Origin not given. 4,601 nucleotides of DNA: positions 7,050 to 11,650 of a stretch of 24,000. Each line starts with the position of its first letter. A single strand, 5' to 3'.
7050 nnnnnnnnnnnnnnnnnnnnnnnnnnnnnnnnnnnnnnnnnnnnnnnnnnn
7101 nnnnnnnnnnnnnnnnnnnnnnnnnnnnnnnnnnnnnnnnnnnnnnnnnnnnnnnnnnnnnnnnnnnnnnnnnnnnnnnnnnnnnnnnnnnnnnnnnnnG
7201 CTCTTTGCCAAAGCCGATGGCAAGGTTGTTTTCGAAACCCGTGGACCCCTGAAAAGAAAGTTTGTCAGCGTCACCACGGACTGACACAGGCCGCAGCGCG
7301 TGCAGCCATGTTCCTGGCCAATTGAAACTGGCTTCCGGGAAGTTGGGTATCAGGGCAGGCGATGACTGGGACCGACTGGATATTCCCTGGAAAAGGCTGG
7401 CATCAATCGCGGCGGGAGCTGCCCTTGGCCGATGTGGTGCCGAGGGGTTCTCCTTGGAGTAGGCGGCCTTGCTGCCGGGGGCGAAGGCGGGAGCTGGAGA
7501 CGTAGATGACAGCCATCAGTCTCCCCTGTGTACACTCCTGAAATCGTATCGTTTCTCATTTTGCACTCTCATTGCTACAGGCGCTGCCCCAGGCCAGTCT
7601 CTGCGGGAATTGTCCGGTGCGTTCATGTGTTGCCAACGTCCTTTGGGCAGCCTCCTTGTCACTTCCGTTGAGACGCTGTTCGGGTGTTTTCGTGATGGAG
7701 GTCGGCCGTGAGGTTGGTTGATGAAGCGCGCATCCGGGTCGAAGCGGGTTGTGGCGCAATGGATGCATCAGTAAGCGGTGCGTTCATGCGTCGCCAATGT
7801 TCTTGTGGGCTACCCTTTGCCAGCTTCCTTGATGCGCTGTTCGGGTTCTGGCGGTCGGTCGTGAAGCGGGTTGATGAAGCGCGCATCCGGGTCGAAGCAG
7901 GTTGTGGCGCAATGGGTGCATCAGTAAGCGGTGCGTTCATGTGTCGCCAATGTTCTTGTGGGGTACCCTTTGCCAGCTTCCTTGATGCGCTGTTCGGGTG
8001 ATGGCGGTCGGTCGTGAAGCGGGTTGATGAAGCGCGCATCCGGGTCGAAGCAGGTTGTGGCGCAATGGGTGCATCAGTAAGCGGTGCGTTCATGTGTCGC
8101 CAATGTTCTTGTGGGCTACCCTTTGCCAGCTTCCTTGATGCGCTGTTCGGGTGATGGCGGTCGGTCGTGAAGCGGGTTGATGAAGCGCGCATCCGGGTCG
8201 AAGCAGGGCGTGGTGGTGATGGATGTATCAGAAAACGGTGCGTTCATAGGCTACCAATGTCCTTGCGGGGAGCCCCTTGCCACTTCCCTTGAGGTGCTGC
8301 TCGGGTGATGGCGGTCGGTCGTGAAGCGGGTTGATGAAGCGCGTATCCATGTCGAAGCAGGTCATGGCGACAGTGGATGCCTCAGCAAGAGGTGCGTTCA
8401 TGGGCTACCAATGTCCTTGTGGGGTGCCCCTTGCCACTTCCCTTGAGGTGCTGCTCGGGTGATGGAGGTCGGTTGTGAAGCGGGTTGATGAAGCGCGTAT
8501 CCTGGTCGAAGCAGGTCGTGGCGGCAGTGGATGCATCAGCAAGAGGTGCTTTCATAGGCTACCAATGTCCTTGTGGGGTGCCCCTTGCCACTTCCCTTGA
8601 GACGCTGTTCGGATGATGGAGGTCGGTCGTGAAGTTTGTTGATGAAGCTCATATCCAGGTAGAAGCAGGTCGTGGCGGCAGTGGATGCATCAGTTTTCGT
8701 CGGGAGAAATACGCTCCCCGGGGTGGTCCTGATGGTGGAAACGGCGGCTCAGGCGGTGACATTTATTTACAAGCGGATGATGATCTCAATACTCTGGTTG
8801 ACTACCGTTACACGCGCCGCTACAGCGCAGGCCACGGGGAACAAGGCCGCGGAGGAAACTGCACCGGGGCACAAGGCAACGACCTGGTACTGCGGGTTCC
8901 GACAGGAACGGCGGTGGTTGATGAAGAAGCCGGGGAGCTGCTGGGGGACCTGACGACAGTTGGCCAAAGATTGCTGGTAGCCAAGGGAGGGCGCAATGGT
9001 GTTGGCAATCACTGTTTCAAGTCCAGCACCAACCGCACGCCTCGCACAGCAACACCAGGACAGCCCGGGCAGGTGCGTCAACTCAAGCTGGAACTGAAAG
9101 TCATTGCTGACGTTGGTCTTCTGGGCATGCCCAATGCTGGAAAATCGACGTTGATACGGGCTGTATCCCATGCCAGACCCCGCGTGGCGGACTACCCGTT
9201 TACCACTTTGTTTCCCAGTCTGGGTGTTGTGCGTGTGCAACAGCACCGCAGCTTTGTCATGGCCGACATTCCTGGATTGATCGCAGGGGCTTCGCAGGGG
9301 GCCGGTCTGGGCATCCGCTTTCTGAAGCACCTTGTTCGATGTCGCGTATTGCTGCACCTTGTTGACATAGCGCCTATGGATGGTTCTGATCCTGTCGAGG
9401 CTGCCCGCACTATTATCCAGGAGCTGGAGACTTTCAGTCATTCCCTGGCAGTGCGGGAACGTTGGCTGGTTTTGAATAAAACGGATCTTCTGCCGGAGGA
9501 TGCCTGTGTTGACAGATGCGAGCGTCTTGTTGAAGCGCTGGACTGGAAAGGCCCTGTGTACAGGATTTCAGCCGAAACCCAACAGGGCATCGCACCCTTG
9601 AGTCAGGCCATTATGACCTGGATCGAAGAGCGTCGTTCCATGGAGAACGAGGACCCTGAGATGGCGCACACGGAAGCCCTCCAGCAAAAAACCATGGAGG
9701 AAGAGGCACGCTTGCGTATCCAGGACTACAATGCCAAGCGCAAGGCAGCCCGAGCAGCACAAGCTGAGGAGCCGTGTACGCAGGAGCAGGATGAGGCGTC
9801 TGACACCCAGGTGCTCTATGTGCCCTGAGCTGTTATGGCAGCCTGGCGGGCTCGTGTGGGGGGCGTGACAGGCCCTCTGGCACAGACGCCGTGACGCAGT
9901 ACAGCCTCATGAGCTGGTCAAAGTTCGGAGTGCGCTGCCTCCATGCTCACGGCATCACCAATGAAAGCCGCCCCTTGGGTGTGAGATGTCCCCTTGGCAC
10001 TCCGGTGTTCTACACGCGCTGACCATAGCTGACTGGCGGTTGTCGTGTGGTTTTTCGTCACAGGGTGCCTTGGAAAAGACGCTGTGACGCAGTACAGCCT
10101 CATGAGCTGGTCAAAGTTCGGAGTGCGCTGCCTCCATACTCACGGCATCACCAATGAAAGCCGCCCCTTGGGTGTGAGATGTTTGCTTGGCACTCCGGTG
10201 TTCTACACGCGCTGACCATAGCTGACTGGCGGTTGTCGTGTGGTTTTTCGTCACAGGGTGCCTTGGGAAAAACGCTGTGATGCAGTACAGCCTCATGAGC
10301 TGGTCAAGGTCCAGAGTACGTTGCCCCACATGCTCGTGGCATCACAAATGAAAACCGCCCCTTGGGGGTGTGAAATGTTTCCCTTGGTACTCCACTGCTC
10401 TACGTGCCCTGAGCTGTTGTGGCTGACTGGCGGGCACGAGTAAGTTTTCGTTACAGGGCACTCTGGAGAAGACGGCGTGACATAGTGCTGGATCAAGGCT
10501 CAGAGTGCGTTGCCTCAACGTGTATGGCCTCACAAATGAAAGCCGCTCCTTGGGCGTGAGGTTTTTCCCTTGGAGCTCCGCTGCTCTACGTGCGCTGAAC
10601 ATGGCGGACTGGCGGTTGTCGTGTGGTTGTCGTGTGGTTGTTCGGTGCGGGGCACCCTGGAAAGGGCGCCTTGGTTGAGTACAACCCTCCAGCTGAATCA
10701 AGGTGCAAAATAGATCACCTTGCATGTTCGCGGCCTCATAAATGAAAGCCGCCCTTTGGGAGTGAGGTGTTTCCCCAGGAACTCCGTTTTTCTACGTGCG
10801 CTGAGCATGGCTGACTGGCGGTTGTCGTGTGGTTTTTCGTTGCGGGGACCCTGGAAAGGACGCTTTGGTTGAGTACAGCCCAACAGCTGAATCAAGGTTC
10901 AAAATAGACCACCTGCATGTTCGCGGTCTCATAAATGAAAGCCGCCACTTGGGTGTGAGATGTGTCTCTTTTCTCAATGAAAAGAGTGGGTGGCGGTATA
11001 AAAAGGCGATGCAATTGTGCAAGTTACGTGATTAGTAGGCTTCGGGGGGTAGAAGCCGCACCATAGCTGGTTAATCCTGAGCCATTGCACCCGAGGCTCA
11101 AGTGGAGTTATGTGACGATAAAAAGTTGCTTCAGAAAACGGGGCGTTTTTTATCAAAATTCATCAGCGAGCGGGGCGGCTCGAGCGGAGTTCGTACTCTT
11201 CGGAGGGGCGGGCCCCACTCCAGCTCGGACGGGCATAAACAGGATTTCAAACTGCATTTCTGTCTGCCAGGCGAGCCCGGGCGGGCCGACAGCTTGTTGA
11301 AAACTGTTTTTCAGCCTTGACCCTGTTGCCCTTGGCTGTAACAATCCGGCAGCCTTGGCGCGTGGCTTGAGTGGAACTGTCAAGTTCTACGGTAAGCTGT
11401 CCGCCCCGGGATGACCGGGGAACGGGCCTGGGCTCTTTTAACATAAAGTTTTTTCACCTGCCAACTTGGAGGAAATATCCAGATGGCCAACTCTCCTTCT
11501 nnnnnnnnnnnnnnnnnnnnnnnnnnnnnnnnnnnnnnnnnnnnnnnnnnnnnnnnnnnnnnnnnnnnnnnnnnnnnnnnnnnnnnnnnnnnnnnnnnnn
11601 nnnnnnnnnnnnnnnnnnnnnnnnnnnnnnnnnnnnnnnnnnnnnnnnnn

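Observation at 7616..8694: Six-fold reiteration of the obg translation-initiation region, forming a ladder of Obg-mimic uORFs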

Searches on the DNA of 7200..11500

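Call 36: search_rna_families(source=window, start=7200, end=11500, threshold=evalue, max_evalue=1)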
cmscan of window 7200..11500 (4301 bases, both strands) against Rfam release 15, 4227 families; matches with E-value up to 1: 1.
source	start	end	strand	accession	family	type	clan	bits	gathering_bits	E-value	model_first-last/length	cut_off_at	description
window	8773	8801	+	RF01126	sR41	Gene; snRNA; snoRNA; CD-box;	-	16.9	54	0.98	1-53/53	no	Small nucleolar RNA sR41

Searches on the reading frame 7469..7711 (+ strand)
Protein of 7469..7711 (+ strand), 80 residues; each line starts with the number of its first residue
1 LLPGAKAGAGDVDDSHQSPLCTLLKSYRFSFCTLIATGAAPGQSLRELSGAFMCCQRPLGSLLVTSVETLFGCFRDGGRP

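Call 50: search_protein_families(library=pfam, proteins=[window:7469-7711:+], max_evalue=1)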
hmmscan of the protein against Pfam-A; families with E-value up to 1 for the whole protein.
window:7469-7711:+ (80 aa): 0 families

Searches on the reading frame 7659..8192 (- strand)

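Call 50: search_protein_families(library=pfam, proteins=[window:7659-8192:-], max_evalue=1)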
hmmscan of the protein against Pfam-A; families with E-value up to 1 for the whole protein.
window:7659-8192:- (177 aa): 6 families
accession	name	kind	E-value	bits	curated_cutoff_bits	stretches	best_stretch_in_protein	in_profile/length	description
PF00164.32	Ribosom_S12_S23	-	0.00052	20.1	22.3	0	109-126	21-38/110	Ribosomal protein S12/S23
PF12399.14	BCA_ABC_TP_C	-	0.0033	17.4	25.5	0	71-80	1-10/27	Branched-chain amino acid ATP-binding cassette transporter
PF11120.13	CBP_BcsF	-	0.079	13.4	23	0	46-58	46-58/60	Cellulose biosynthesis protein BcsF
PF13290.12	CHB_HEX_C_1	-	0.16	12.4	22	0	101-123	16-38/67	Chitobiase/beta-hexosaminidase C-terminal domain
PF04267.17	SoxD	-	0.25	11.9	27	0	70-86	43-59/82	Sarcosine oxidase, delta subunit family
PF17871.7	AAA_lid_9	-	0.37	11.2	22.8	0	106-120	35-49/104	AAA lid domain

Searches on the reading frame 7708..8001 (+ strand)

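Call 50: search_protein_families(library=pfam, proteins=[window:7708-8001:+], max_evalue=1)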
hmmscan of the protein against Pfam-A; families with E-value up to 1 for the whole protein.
window:7708-8001:+ (97 aa): 4 families
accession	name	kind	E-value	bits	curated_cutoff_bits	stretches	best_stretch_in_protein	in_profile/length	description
PF24761.1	C2H2_ASCIZ_4th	-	0.00025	21.1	24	2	30-39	3-12/31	ASCIZ forth C2H2 zinc finger domain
PF13008.12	zf-Paramyx-P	-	0.013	15.4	25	0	6-34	6-34/45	Zinc-binding domain of Paramyxoviridae V protein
PF23118.1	zf-C2H2_STOP2_C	-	0.014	15.6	27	0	31-46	4-18/30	STOP2-like, C2H2-type zinc finger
PF17516.8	ProQ_C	-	0.13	12.1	23.3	0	3-23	5-25/51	ProQ C-terminal domain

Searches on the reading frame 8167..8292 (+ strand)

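Call 50: search_protein_families(library=pfam, proteins=[window:8167-8292:+], max_evalue=1)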
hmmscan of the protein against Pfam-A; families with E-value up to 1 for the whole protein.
window:8167-8292:+ (41 aa): 1 family
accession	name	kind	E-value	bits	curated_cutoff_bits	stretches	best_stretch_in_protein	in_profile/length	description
PF01018.28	GTP1_OBG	-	0.00036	20.6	27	1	4-24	1-21/155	GTP1/OBG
